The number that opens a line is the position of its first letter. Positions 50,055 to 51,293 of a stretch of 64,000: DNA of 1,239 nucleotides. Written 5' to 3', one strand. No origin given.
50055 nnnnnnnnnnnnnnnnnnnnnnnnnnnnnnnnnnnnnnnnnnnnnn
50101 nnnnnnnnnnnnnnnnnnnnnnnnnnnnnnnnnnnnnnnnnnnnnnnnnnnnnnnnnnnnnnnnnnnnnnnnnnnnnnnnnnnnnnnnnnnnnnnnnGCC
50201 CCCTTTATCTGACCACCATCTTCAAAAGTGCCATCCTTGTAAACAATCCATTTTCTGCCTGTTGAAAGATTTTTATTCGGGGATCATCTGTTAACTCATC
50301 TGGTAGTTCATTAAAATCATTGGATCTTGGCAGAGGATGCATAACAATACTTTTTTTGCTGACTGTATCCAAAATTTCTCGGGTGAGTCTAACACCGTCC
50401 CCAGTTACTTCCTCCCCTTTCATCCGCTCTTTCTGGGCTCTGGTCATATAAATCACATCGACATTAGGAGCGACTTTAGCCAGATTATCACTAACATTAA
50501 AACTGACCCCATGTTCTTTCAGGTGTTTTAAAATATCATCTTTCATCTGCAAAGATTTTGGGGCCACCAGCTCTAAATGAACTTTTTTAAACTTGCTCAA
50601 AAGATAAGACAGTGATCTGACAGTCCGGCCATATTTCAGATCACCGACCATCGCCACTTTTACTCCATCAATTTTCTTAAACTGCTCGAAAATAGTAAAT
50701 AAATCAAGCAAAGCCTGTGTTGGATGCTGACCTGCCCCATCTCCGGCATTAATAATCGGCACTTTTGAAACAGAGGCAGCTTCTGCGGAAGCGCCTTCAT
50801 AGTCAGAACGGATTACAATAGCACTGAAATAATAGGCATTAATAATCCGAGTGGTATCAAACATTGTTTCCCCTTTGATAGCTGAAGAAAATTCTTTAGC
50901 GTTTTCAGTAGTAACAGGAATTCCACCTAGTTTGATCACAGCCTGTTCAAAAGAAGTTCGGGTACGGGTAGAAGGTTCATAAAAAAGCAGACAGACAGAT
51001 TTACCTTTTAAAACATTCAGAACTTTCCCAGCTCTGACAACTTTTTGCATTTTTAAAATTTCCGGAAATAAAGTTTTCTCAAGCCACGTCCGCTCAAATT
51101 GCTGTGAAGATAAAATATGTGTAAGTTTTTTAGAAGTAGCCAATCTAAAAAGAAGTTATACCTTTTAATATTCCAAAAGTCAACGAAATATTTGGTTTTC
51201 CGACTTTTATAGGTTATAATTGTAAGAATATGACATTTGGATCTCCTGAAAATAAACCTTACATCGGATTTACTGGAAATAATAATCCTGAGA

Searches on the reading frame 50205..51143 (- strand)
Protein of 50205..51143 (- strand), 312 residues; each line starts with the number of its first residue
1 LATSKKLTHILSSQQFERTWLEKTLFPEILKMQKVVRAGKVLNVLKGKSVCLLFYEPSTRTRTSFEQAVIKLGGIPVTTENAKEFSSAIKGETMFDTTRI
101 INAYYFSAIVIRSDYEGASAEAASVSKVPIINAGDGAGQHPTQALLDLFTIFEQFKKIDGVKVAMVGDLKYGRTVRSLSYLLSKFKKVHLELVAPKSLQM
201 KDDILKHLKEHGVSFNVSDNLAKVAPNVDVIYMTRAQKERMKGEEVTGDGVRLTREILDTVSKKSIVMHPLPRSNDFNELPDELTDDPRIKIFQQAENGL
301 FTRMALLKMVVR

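Call 53: search_protein_families(library=pfam, proteins=[window:50205-51143:-], max_evalue=0.00001)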
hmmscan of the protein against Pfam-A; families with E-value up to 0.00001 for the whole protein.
window:50205-51143:- (312 aa): 2 families
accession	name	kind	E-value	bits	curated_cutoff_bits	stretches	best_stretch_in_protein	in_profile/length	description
PF02729.26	OTCace_N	-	2.3e-38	132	29.9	1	9-153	2-148/148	Aspartate/ornithine carbamoyltransferase, carbamoyl-P binding domain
PF00185.30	OTCace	-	2e-31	109.6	29.4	1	159-309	1-156/157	Aspartate/ornithine carbamoyltransferase, Asp/Orn binding domain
